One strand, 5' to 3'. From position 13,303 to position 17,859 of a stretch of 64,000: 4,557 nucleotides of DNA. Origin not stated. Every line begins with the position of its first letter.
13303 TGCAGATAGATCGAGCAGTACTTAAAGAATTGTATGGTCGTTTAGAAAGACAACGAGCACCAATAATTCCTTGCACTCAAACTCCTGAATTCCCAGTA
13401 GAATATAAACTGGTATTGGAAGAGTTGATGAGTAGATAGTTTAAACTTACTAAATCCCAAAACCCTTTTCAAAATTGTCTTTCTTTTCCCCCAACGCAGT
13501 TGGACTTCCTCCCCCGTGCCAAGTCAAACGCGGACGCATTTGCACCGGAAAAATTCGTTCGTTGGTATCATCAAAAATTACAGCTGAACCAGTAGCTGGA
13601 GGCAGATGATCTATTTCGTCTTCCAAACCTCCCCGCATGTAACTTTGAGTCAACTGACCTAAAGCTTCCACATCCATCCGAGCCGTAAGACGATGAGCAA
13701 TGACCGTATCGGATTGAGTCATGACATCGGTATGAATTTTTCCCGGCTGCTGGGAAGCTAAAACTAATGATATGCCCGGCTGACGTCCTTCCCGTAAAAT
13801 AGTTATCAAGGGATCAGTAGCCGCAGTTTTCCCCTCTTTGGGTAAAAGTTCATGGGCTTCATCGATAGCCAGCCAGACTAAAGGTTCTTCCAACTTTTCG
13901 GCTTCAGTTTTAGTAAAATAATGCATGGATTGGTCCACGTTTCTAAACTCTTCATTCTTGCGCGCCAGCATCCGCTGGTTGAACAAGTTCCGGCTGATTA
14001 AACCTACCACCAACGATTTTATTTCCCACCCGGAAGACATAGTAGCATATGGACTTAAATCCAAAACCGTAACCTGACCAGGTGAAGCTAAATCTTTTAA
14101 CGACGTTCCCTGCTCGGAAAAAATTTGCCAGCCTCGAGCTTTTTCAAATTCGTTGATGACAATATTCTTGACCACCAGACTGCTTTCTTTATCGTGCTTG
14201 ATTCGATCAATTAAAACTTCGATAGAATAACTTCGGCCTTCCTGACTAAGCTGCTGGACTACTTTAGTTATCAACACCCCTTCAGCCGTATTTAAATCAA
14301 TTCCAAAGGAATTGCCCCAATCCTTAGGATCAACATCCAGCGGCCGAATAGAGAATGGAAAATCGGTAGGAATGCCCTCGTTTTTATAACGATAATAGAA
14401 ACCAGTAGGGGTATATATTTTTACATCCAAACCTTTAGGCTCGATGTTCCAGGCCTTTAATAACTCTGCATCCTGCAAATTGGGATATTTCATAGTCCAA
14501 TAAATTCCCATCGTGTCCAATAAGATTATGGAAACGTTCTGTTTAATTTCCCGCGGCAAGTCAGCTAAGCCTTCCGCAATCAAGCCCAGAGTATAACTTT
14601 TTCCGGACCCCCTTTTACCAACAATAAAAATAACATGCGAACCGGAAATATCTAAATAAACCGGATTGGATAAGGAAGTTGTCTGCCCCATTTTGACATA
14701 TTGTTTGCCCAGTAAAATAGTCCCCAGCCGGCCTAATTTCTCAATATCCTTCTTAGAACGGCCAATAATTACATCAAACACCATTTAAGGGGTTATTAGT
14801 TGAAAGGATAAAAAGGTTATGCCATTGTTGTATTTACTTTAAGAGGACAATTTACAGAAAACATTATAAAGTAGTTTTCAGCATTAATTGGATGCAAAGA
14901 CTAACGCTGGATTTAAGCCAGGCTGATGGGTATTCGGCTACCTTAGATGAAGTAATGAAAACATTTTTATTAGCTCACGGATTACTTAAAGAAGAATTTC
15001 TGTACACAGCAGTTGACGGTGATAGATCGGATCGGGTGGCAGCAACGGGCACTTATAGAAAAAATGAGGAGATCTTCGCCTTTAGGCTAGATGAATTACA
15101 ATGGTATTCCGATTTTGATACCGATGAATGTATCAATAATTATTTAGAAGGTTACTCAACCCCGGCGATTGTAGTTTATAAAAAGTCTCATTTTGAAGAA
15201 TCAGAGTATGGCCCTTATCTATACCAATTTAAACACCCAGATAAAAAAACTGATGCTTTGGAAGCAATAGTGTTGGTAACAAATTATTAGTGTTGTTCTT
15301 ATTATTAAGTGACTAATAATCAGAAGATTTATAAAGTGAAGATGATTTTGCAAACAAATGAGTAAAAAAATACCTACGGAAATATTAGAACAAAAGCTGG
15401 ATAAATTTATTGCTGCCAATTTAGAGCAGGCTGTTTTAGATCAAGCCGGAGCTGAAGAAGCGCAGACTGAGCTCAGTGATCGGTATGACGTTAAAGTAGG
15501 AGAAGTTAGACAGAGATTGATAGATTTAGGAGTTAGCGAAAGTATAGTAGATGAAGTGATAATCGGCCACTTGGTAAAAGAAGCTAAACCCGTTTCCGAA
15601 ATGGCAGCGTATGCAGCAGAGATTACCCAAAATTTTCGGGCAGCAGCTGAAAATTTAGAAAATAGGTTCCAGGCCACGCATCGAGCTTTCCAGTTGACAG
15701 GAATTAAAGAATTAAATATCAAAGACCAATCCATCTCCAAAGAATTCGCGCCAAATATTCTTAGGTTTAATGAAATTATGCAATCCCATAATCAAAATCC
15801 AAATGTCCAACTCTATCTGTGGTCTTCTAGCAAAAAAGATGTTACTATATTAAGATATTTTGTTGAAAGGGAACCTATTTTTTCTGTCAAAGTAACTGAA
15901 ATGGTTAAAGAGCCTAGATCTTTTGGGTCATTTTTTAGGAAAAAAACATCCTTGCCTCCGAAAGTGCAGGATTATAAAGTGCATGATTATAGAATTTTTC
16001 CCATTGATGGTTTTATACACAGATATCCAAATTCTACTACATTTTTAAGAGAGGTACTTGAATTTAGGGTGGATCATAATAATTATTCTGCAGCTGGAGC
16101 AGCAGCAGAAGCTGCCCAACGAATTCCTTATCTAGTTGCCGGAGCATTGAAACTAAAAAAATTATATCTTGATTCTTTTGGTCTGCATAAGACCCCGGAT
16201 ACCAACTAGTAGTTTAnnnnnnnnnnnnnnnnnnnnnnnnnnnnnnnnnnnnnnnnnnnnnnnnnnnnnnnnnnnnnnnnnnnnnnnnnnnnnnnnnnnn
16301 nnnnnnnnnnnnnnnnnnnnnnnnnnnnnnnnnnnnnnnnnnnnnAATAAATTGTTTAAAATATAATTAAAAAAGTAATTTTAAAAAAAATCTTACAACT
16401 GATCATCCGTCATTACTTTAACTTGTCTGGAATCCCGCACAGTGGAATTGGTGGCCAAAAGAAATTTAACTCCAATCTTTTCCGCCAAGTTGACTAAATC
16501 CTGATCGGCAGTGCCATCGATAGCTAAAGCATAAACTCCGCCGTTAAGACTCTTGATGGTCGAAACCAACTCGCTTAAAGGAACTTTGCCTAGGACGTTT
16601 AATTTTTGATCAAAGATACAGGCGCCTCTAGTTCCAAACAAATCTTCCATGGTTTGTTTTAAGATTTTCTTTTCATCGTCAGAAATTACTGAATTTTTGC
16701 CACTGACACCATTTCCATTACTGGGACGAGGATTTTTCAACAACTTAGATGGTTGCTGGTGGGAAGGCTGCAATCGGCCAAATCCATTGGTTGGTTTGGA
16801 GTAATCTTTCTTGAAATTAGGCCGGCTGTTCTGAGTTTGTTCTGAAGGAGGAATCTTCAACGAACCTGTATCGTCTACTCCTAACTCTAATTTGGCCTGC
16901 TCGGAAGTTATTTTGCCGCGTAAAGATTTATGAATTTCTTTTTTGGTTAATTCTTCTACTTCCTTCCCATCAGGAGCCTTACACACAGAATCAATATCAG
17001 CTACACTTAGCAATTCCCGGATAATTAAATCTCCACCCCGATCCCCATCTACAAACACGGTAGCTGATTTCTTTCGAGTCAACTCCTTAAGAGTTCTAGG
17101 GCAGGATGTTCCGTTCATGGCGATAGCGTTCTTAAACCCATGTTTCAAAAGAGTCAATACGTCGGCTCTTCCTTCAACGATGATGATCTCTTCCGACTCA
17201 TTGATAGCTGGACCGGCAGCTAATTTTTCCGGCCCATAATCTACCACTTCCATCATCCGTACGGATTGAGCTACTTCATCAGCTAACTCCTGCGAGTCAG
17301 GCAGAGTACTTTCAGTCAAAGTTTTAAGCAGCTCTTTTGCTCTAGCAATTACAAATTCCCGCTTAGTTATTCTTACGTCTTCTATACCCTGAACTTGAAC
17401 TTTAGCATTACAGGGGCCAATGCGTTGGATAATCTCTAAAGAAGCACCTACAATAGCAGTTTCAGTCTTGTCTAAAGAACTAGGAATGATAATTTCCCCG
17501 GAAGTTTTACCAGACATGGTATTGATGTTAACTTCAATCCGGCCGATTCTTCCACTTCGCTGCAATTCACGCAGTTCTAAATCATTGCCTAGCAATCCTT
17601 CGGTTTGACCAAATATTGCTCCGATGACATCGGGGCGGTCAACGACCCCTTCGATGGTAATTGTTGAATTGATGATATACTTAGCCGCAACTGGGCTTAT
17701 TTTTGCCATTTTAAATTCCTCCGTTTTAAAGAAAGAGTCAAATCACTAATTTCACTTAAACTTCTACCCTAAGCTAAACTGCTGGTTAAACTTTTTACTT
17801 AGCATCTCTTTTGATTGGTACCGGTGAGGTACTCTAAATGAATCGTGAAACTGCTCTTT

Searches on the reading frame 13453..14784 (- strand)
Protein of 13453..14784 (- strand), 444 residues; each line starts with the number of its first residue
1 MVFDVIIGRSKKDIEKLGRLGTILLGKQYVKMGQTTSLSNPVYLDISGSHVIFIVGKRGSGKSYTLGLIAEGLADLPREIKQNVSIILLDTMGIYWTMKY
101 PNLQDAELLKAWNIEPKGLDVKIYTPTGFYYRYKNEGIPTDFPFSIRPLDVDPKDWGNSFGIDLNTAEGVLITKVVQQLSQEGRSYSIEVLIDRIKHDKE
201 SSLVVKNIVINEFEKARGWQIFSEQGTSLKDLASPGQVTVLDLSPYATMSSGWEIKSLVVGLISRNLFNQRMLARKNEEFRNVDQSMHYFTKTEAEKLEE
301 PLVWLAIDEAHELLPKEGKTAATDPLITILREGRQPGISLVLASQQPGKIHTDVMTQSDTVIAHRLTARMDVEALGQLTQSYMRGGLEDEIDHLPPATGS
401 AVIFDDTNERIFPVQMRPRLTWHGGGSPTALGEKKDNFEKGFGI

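Call 62: search_protein_families(library=pfam, proteins=[window:13453-14784:-], max_evalue=0.00001)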
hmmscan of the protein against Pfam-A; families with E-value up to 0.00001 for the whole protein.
window:13453-14784:- (444 aa): 1 family
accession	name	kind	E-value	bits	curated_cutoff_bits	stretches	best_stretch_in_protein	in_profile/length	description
PF01935.23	DUF87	-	5.3e-13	50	23.2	1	32-246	3-204/220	Helicase HerA, central domain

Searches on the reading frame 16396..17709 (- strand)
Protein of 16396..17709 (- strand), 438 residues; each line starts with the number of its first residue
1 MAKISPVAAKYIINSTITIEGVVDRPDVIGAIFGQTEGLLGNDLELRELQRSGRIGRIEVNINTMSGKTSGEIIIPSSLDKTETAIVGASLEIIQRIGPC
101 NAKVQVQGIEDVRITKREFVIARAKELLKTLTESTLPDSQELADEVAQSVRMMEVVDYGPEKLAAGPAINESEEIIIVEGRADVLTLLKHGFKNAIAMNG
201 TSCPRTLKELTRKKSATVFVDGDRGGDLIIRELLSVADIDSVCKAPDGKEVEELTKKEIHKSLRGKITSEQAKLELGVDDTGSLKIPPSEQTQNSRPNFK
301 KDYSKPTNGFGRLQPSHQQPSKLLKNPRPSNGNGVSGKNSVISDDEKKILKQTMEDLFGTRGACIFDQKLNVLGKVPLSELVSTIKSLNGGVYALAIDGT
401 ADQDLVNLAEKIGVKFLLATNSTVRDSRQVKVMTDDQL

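Call 62: search_protein_families(library=pfam, proteins=[window:16396-17709:-], max_evalue=0.00001)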
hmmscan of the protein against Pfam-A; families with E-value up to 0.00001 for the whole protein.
window:16396-17709:- (438 aa): 3 families
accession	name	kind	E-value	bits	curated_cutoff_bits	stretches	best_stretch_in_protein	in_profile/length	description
PF13155.12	Toprim_2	-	1.5e-07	32.1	22.1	1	176-252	1-85/88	Toprim-like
PF13662.12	Toprim_4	-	1.5e-07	31.9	25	1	174-233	2-70/85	Toprim domain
PF01751.28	Toprim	-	8.7e-07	29.5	23.1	1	174-244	1-85/96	Toprim domain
